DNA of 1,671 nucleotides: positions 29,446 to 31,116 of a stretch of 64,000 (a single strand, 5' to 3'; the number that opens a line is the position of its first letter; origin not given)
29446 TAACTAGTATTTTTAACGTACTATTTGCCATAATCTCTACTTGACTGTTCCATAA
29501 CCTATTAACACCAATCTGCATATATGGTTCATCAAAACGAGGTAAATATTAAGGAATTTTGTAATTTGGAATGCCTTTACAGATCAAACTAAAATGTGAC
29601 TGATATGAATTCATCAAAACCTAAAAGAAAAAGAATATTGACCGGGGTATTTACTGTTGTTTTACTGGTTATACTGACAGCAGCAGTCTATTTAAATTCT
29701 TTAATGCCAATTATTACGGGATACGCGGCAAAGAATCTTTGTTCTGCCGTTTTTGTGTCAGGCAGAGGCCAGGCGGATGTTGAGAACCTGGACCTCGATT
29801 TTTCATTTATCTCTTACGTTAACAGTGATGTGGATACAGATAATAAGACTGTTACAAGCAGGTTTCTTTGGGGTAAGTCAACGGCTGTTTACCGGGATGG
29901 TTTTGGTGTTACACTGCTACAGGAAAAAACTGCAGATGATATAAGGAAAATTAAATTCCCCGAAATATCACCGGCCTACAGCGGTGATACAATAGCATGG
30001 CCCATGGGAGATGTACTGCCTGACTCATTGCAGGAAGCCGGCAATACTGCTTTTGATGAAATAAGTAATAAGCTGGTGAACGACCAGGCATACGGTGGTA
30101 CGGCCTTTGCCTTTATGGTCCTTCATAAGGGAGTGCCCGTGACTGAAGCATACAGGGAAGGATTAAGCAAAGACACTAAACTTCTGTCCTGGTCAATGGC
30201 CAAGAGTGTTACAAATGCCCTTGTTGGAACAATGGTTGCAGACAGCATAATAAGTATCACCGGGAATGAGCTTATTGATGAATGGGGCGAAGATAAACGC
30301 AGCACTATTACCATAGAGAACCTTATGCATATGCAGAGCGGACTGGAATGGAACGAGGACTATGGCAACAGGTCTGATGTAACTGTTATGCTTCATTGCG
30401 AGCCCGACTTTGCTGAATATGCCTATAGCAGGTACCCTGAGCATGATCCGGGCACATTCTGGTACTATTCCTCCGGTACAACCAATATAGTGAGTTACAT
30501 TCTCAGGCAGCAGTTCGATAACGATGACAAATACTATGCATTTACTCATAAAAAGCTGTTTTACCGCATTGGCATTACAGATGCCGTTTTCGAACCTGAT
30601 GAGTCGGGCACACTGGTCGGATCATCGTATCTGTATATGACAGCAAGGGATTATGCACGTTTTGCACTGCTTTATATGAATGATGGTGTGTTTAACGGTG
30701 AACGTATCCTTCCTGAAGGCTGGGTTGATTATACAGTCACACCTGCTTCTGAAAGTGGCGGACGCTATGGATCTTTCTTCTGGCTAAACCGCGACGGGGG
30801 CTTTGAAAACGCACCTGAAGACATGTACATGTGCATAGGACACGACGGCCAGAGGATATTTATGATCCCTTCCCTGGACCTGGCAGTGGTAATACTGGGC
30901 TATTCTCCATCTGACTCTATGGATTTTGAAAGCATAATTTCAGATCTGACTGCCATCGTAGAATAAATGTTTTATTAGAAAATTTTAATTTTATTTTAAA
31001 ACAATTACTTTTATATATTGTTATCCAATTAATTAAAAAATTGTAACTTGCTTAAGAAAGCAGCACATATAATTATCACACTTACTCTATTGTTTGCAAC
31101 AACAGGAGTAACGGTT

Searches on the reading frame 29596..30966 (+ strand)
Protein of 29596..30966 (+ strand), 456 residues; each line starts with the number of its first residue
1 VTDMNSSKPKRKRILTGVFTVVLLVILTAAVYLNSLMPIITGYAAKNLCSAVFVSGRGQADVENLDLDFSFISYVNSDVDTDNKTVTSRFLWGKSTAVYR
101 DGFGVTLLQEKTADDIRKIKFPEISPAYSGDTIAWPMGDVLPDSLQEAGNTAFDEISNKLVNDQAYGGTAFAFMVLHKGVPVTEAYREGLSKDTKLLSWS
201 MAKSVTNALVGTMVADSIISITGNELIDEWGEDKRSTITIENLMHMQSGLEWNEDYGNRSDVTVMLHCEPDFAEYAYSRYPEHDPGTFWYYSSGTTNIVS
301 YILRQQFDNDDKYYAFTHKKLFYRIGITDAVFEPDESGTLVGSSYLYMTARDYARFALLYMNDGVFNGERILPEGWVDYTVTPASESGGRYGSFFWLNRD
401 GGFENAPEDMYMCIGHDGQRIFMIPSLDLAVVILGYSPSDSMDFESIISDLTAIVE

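Call 26: search_protein_families(library=pfam, proteins=[window:29596-30966:+])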
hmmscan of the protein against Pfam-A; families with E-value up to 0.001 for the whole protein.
window:29596-30966:+ (456 aa): 1 family
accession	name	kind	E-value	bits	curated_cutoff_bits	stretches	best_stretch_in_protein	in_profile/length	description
PF00144.29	Beta-lactamase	-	3.5e-20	72.9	27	1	170-434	16-307/329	Beta-lactamase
